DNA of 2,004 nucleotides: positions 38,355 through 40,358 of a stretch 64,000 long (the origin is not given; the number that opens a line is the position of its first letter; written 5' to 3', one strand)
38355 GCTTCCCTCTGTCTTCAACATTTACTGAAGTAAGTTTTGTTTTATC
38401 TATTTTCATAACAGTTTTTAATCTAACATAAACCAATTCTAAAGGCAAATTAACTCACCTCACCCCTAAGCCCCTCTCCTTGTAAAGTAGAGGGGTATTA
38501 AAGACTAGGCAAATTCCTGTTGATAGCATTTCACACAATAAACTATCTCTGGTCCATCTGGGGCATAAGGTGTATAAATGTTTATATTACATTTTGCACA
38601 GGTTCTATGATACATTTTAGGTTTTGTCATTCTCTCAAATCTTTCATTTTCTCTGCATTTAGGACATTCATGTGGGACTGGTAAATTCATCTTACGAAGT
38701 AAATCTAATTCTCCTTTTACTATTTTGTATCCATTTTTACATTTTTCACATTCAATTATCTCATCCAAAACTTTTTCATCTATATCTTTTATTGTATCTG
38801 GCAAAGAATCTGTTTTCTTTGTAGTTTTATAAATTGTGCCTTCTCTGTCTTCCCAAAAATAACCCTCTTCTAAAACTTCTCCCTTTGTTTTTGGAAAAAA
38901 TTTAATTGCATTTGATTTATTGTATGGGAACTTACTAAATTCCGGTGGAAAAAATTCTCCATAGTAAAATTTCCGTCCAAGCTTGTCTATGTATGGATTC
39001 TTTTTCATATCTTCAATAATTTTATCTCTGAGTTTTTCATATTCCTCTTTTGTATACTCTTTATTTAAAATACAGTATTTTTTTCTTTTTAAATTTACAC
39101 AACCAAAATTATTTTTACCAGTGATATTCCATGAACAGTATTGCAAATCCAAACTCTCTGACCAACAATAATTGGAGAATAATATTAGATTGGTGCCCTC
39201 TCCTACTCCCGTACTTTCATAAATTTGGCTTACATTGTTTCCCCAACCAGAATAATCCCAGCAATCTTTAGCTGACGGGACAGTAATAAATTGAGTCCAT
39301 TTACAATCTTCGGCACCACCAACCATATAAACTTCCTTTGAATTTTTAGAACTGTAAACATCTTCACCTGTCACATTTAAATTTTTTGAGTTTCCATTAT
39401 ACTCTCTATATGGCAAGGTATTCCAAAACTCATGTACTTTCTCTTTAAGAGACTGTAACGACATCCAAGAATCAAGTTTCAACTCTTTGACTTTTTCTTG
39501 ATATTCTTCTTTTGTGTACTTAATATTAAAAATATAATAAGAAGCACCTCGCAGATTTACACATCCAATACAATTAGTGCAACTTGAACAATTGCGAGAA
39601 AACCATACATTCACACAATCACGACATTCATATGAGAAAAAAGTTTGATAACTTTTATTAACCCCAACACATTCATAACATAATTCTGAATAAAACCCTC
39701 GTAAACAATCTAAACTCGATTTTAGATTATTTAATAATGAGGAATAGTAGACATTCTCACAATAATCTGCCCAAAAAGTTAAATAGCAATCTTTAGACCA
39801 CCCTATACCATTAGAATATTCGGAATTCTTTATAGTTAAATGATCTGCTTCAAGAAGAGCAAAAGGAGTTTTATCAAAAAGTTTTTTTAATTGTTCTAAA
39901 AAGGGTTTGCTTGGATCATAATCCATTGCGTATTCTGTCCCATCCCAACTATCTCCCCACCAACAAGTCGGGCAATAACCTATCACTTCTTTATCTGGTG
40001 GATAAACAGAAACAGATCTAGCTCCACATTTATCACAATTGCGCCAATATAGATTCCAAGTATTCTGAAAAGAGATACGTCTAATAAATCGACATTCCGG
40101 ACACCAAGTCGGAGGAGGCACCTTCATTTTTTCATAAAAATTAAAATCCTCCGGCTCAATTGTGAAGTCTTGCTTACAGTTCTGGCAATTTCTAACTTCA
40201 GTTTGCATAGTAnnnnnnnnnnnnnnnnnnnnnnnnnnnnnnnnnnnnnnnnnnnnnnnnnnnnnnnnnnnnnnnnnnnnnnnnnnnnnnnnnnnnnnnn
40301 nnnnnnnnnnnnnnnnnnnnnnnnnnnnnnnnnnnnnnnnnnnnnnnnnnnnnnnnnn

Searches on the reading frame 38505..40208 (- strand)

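Call 20: search_protein_families(library=pfam, proteins=[window:38505-40208:-], max_evalue=0.001)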
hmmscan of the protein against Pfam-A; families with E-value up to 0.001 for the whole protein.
window:38505-40208:- (567 aa): 1 family
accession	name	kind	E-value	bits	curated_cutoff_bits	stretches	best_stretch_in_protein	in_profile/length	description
PF23477.1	zf_Tbcl_2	-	0.00016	21.7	27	1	531-564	2-35/37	Probable treble clef zinc finger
